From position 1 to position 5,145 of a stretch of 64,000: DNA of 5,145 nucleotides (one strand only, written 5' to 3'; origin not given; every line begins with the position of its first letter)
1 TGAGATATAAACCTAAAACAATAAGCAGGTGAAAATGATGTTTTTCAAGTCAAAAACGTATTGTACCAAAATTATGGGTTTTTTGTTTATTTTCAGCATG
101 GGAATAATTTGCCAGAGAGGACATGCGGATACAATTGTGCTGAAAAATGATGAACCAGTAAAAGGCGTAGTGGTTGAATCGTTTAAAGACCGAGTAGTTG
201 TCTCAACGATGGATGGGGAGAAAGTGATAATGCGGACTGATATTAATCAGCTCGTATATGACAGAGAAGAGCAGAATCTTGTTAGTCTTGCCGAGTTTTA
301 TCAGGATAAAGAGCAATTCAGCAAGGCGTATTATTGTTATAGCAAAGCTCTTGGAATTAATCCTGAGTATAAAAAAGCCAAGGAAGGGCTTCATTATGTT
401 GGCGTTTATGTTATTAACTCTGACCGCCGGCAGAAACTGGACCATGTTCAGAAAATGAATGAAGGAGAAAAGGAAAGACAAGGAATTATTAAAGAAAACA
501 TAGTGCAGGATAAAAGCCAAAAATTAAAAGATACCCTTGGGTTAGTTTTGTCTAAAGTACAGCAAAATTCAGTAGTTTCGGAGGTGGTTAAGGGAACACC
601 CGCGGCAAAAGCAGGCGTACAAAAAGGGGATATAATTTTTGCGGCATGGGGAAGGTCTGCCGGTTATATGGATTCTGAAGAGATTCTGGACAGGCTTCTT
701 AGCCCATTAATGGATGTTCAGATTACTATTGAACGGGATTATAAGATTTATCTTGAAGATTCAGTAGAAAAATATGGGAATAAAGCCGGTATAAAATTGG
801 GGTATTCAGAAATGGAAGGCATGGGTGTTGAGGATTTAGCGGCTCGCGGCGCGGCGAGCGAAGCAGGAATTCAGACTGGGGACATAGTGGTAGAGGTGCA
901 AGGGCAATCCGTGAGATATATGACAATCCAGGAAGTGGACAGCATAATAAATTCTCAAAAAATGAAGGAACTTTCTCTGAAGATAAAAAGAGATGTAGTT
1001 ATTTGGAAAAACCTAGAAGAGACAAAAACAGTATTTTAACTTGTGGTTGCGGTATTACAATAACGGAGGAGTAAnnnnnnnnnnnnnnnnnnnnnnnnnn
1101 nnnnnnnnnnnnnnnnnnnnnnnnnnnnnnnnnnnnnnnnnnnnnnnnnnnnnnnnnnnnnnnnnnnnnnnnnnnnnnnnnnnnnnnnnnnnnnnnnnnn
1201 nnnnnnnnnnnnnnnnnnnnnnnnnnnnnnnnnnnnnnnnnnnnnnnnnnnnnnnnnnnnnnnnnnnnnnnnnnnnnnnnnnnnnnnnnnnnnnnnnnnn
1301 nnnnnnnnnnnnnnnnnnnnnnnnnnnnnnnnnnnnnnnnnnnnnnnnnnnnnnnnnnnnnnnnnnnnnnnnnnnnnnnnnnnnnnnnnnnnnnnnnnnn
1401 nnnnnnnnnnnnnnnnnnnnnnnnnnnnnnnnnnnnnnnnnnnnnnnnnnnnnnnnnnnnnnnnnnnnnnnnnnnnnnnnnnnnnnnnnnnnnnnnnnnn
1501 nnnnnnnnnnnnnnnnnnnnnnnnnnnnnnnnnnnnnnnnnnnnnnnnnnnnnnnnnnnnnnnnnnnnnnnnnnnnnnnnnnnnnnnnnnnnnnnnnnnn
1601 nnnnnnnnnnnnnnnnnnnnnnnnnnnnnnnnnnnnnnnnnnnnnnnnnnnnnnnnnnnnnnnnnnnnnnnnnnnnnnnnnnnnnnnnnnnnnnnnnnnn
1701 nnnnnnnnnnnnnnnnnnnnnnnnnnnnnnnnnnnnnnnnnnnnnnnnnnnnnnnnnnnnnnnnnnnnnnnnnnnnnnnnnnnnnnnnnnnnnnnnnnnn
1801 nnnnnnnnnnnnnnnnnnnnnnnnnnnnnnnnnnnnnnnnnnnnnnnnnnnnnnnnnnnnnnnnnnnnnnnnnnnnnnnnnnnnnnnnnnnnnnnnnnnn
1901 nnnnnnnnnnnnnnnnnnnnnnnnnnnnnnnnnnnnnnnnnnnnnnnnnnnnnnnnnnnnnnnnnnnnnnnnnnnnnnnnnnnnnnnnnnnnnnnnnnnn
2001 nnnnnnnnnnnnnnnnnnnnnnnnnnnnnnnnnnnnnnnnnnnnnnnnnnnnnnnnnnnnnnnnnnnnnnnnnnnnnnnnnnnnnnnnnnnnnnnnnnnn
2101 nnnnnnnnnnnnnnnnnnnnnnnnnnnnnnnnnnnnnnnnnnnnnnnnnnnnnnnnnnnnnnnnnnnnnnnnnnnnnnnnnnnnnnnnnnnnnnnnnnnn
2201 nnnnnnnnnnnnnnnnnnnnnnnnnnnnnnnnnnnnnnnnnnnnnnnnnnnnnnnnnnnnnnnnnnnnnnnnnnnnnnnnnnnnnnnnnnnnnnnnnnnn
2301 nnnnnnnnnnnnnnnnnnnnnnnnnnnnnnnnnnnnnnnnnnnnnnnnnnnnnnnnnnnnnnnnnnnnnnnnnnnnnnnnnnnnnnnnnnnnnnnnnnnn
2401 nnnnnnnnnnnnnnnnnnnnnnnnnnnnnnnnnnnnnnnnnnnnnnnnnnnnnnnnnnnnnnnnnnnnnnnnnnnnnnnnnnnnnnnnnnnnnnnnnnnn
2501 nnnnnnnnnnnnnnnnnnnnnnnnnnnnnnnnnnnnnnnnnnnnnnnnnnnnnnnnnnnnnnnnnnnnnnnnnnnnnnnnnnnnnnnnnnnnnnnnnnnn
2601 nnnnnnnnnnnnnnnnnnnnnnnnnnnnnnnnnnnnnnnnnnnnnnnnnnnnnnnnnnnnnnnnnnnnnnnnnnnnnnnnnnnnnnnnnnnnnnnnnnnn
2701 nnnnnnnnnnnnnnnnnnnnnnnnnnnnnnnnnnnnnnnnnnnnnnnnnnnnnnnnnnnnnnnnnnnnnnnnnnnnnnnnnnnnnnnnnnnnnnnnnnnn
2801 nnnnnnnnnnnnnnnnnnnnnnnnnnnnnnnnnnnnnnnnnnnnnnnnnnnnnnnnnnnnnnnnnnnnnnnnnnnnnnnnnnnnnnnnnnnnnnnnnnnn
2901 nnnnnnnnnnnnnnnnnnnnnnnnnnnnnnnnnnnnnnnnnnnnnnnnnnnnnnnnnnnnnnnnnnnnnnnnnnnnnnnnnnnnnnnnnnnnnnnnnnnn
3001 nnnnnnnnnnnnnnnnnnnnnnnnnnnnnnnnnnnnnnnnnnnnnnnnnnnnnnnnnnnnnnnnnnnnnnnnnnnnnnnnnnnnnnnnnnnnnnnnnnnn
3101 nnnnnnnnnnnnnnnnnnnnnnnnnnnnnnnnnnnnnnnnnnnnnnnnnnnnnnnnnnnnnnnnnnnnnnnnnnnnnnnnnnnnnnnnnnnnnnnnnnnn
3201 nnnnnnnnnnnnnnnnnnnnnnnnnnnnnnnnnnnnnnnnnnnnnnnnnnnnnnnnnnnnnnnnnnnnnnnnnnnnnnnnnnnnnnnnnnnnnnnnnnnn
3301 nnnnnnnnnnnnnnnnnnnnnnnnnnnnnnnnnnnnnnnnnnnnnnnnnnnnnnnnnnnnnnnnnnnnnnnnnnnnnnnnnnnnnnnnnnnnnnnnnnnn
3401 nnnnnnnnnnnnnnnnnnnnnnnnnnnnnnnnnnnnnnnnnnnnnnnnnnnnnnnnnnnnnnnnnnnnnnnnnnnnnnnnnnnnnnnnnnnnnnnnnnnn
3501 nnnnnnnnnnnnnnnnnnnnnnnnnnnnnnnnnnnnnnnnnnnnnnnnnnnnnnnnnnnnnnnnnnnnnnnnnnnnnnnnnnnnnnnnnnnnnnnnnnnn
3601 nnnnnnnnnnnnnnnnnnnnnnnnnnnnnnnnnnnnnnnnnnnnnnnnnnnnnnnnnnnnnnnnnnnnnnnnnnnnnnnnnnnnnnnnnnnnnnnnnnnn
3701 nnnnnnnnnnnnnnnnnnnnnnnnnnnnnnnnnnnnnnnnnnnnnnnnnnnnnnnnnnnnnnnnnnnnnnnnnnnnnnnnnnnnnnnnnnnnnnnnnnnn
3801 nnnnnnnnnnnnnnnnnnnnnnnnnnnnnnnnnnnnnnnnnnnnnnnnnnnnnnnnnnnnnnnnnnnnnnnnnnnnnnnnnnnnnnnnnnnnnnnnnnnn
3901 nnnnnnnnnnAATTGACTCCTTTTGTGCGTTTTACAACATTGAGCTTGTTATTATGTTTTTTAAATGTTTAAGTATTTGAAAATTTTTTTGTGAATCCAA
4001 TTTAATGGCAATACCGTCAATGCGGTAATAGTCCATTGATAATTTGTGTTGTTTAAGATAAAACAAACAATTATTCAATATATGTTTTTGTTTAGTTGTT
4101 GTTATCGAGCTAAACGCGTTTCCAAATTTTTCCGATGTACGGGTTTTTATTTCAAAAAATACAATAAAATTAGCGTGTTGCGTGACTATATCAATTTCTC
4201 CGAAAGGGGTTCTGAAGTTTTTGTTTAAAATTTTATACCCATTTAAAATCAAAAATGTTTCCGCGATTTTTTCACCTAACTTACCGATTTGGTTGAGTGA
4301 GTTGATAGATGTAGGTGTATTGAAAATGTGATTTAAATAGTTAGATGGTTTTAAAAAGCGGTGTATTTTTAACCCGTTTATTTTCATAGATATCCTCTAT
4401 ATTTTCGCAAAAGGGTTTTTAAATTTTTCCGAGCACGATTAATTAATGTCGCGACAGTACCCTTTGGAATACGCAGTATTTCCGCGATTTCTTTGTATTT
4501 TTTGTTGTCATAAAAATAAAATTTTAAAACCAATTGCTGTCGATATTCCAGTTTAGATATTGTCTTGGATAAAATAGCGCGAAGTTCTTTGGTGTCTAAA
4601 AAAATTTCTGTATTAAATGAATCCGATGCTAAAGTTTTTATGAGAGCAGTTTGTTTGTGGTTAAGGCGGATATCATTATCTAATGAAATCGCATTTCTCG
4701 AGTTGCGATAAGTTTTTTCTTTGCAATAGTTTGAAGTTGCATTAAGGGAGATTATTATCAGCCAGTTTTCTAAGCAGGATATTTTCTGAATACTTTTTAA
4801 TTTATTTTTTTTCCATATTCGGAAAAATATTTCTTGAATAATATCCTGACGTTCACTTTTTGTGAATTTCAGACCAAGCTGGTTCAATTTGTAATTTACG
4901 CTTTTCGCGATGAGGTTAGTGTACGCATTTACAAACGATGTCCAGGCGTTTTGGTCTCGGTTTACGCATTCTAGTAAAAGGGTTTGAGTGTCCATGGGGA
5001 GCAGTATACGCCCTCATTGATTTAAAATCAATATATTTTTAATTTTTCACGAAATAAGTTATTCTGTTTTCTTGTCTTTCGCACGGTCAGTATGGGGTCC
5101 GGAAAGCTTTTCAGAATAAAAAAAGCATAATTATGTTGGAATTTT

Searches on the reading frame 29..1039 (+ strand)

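Call 75: search_protein_families(library=pfam, proteins=[window:29-1039:+], max_evalue=0.00001)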
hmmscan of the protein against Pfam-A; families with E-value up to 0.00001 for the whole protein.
window:29-1039:+ (336 aa): 3 families
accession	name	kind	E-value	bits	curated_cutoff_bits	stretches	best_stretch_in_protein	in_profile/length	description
PF17820.7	PDZ_6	-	2.6e-16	59.5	27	2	267-321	2-54/54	PDZ domain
PF13180.12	PDZ_2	-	4.1e-13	49.9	27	0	170-238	3-71/80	PDZ domain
PF00595.29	PDZ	-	1.1e-12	48.6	23.2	0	253-319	12-80/81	PDZ domain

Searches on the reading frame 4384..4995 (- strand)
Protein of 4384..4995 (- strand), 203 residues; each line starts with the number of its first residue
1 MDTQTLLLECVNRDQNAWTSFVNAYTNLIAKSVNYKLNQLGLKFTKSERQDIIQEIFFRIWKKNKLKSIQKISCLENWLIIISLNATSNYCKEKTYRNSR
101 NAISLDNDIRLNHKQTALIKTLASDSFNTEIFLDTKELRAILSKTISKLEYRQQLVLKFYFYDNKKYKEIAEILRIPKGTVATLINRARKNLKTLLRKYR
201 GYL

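Call 75: search_protein_families(library=pfam, proteins=[window:4384-4995:-], max_evalue=0.00001)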
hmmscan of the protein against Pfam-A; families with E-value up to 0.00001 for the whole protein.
window:4384-4995:- (203 aa): 2 families
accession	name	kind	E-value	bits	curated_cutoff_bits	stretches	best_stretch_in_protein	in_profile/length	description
PF08281.18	Sigma70_r4_2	-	2.1e-12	46.9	25.7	1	141-192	3-54/54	Sigma-70, region 4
PF04545.22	Sigma70_r4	-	7e-10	38.7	24.1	1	146-193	2-49/50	Sigma-70, region 4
